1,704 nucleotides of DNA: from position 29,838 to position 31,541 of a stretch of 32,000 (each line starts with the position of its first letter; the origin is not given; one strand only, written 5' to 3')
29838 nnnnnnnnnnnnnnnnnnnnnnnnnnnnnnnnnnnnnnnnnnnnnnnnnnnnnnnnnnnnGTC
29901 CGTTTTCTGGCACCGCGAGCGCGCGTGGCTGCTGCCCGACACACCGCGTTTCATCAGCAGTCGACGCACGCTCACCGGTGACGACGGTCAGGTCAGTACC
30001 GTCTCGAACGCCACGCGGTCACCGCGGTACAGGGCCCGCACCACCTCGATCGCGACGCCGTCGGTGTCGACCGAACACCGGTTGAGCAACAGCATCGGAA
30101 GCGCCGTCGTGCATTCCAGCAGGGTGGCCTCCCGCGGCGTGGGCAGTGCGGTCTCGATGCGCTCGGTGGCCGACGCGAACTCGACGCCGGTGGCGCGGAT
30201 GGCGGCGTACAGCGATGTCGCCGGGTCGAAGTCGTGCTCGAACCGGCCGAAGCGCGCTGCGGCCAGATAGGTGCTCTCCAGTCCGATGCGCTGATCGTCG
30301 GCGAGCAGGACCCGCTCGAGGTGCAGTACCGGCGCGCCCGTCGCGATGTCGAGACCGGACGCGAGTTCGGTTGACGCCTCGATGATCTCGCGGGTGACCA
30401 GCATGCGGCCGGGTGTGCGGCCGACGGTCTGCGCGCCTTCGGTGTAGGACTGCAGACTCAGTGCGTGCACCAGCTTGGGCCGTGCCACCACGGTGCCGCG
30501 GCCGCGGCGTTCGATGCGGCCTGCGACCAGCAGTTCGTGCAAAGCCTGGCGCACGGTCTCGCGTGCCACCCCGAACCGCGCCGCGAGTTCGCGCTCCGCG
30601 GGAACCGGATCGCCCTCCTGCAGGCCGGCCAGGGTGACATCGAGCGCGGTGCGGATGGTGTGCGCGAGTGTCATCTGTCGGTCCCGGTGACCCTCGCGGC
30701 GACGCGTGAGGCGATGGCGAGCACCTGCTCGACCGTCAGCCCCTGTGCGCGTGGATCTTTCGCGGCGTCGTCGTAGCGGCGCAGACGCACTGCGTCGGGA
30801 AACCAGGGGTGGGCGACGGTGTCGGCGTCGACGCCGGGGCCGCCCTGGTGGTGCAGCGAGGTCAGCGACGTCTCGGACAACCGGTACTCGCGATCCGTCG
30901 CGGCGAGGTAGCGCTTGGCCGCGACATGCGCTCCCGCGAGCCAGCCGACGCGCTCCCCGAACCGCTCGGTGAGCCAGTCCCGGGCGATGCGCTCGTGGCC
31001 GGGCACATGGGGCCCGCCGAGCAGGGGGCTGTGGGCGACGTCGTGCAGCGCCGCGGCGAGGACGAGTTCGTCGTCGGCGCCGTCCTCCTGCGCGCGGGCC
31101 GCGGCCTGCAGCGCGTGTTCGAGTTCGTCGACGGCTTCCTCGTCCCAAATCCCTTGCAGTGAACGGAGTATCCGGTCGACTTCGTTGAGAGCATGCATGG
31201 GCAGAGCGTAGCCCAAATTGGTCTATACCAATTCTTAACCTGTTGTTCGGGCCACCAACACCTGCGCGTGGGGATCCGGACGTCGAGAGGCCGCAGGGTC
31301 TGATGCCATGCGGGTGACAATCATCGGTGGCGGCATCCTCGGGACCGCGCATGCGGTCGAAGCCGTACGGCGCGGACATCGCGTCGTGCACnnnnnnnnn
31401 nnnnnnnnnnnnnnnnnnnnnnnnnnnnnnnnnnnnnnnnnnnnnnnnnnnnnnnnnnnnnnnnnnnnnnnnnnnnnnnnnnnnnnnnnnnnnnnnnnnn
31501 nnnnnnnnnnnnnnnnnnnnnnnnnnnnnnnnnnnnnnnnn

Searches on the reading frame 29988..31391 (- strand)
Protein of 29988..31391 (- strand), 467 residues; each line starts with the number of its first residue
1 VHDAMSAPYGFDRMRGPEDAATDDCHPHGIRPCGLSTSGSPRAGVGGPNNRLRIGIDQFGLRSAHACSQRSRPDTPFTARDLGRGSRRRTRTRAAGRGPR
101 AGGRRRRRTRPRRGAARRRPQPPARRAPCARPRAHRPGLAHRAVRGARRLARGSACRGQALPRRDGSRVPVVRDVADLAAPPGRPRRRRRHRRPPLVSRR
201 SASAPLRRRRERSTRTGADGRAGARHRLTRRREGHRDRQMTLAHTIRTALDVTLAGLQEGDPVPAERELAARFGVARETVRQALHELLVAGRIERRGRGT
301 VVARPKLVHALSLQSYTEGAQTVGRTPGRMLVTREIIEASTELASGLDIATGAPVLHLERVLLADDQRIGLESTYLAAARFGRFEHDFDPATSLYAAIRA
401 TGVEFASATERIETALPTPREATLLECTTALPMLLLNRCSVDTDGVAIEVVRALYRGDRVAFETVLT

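Call 19: search_protein_families(library=pfam, proteins=[window:29988-31391:-])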
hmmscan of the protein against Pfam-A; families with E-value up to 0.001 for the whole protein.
window:29988-31391:- (467 aa): 3 families
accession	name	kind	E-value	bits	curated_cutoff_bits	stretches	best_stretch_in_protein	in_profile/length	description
PF07702.18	UTRA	-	3.4e-30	105.1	23.8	1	324-460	3-140/141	UTRA domain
PF00392.27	GntR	-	4.6e-11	42.6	27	1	257-302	18-64/64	Bacterial regulatory proteins, gntR family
PF13545.12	HTH_Crp_2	-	5.7e-05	23.4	27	1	267-307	26-67/70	Crp-like helix-turn-helix domain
